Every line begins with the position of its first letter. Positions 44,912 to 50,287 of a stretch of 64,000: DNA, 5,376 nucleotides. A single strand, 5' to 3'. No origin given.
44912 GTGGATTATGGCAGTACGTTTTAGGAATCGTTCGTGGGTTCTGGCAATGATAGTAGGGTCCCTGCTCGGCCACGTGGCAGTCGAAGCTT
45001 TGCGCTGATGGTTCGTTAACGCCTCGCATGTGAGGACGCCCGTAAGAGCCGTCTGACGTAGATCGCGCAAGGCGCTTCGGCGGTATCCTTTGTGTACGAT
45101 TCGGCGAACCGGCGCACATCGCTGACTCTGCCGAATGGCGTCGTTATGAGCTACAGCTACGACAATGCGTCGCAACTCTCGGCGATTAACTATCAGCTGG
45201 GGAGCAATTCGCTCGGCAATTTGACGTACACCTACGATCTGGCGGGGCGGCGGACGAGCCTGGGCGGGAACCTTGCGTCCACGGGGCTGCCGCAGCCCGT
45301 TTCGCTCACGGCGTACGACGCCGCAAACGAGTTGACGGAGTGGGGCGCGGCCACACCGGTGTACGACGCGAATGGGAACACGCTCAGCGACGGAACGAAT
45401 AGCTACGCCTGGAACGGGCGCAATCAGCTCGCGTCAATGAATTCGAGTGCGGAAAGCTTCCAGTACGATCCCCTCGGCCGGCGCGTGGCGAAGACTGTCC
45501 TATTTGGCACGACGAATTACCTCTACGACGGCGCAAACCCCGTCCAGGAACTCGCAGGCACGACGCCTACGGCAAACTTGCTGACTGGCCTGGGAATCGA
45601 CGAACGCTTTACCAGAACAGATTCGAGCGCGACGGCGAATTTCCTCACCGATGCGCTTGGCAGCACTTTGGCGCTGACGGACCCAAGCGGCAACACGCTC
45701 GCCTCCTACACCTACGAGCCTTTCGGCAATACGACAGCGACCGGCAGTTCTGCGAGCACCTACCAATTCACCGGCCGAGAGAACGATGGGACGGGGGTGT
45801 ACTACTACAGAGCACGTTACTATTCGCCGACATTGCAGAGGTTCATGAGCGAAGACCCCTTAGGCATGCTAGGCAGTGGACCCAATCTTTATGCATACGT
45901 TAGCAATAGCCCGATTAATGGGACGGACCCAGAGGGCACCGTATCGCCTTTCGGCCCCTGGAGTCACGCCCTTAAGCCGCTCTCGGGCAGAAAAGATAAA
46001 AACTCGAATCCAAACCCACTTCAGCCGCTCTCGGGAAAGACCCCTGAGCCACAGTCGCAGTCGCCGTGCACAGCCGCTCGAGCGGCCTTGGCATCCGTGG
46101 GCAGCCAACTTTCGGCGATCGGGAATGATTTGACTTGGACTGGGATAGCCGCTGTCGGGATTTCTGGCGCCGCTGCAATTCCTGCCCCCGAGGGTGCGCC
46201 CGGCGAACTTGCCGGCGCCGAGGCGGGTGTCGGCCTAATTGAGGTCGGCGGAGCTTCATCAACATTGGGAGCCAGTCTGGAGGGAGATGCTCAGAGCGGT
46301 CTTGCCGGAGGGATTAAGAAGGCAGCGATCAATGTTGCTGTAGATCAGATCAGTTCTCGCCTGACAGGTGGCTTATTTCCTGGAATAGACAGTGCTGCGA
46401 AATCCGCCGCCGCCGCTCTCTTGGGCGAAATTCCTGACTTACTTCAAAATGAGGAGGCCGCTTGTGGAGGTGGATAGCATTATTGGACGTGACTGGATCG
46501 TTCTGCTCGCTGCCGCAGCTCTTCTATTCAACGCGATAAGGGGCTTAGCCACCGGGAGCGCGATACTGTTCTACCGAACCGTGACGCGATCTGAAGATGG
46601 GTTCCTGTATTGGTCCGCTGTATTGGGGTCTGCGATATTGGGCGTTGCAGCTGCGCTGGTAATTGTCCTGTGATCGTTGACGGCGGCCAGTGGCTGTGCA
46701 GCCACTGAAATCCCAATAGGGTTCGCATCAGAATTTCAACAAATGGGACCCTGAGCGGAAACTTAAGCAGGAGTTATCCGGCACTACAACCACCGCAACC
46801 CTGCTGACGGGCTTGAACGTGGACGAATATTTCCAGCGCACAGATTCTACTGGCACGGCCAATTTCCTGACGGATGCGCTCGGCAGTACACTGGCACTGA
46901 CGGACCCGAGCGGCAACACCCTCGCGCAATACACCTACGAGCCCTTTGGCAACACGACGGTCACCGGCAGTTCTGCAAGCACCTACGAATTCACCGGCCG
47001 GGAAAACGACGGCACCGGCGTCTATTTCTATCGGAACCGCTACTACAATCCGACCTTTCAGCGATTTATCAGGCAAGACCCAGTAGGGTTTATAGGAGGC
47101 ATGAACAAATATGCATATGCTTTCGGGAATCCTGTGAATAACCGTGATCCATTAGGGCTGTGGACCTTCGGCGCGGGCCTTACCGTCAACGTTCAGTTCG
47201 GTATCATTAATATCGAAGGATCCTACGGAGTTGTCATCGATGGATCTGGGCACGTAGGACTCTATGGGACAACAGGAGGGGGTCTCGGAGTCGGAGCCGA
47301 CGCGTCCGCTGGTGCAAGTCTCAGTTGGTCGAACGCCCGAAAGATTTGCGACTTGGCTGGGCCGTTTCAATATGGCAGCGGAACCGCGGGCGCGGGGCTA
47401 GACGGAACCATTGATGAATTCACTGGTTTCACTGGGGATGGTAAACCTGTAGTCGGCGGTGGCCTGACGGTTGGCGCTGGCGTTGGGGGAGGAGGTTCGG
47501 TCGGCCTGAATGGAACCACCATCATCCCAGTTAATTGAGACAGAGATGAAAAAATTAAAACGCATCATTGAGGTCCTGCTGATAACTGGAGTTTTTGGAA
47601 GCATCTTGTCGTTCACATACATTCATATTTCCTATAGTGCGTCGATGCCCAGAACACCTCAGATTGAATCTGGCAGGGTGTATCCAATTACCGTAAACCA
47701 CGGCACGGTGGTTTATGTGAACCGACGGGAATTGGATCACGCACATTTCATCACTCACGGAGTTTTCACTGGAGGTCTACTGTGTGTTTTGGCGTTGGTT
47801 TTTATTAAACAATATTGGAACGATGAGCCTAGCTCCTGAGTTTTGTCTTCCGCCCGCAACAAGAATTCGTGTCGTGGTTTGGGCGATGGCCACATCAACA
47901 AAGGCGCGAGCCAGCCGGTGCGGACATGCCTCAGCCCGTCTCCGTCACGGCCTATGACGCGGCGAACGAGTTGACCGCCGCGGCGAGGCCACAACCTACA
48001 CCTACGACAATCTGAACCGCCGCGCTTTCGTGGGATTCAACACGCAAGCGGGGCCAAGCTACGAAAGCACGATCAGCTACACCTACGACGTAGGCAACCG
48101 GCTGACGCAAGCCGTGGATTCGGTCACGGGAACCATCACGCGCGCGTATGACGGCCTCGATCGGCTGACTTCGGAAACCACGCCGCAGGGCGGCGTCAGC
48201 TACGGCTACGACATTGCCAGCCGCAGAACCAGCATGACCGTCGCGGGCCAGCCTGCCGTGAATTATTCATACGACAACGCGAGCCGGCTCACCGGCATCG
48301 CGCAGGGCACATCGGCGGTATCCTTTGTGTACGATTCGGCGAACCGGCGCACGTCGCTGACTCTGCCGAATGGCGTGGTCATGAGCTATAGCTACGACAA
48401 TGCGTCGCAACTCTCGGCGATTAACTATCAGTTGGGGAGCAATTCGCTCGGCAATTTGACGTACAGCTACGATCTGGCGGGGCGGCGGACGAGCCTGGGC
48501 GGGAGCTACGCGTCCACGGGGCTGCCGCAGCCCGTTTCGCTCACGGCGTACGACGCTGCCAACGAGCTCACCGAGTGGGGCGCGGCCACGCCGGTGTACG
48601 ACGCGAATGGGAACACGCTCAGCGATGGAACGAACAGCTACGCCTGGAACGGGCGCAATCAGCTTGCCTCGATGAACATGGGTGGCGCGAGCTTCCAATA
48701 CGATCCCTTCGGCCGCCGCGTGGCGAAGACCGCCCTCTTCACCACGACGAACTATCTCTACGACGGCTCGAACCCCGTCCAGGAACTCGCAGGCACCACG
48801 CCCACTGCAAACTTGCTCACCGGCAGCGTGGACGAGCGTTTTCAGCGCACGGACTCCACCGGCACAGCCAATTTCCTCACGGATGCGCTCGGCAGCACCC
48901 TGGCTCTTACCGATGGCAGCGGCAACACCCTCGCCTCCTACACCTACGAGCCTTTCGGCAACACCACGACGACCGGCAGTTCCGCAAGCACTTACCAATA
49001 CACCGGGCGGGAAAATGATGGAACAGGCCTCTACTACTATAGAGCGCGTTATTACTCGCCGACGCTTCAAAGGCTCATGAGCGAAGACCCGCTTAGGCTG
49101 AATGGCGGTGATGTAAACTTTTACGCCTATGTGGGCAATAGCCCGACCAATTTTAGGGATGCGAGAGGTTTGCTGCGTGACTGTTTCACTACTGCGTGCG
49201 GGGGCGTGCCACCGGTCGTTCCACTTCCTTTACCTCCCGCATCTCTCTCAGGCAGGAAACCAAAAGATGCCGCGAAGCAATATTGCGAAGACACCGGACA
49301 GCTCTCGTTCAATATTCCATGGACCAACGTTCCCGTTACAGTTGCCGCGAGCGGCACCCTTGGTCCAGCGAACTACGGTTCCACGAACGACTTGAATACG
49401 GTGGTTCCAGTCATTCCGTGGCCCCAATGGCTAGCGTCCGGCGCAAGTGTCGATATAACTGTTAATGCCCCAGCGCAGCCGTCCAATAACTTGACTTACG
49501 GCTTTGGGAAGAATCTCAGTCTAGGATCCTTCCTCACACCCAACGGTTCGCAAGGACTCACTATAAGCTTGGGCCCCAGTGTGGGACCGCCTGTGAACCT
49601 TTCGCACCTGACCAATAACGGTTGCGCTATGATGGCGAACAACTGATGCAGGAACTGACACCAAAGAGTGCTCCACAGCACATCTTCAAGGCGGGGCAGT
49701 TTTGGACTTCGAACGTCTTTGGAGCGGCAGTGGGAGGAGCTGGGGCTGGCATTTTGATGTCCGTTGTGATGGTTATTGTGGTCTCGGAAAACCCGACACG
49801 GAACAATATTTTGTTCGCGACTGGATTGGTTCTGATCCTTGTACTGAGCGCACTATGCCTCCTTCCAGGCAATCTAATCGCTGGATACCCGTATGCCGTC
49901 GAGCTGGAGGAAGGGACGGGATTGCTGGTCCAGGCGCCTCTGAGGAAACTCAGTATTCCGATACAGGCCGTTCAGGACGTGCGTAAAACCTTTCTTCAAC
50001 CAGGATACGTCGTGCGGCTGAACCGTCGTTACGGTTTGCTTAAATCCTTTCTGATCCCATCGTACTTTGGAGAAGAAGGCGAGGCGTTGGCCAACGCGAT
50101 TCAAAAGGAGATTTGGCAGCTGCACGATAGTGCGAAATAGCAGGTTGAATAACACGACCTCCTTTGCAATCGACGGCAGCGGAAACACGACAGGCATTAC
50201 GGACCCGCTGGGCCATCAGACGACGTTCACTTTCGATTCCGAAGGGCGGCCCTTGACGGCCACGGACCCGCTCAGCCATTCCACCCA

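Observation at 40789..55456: Array of eight start-less orphan Rhs-CT cassettes (seven with immunity partners; ~14.7 kb) downstream of one expressed Rhs gene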

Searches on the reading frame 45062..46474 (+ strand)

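Call 7: search_protein_families(library=pfam, proteins=[window:45062-46474:+], max_evalue=0.01)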
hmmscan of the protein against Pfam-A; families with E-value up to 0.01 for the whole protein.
window:45062-46474:+ (471 aa): 1 family
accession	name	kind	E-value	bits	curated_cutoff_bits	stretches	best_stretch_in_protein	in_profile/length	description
PF05593.20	RHS_repeat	-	2.2e-13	50.7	22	1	12-44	1-33/38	RHS Repeat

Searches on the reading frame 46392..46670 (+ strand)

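Call 8: search_protein_families(library=pfam, proteins=[window:46392-46670:+], max_evalue=0.1)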
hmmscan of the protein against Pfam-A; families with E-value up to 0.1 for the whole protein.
window:46392-46670:+ (93 aa): 1 family
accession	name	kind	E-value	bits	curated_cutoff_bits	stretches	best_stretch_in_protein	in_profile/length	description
PF19770.4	DUF6256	-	0.045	14.3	25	1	33-89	32-86/109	Family of unknown function (DUF6256)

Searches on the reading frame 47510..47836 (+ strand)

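Call 8: search_protein_families(library=pfam, proteins=[window:47510-47836:+], max_evalue=0.1)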
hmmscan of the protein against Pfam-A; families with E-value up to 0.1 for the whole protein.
window:47510-47836:+ (109 aa): 1 family
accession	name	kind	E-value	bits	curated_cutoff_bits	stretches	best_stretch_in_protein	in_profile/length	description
PF16079.10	Phage_holin_5_2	-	0.093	13.4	29.2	0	67-103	38-73/76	Phage holin family Hol44, in holin superfamily V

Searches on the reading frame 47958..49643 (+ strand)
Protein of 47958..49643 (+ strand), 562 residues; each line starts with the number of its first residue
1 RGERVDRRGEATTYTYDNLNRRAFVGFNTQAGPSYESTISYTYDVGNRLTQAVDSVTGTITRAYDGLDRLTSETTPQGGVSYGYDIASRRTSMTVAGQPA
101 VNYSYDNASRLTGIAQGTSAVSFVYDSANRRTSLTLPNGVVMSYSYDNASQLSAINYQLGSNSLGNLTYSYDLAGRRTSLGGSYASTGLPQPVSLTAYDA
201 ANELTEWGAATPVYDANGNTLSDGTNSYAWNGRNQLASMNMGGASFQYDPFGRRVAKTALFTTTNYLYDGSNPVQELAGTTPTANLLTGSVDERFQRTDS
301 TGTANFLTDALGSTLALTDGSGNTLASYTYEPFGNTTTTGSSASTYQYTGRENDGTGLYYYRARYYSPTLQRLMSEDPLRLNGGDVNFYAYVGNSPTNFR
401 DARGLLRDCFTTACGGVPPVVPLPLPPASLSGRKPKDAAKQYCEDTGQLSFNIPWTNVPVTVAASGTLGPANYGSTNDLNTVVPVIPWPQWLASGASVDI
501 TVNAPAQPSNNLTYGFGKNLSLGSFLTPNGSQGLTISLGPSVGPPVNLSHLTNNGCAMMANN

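Call 7: search_protein_families(library=pfam, proteins=[window:47958-49643:+], max_evalue=0.01)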
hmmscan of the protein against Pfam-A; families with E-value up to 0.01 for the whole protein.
window:47958-49643:+ (562 aa): 1 family
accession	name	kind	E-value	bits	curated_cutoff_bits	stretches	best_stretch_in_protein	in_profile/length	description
PF05593.20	RHS_repeat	-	7.5e-27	93.6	22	2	64-97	1-35/38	RHS Repeat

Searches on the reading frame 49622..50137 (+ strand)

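Call 8: search_protein_families(library=pfam, proteins=[window:49622-50137:+], max_evalue=0.1)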
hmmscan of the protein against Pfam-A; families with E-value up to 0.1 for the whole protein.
window:49622-50137:+ (172 aa): 1 family
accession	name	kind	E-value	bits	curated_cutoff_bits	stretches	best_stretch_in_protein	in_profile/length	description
PF01733.24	Nucleoside_tran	-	0.036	13.9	29.8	1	36-86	34-86/309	Nucleoside transporter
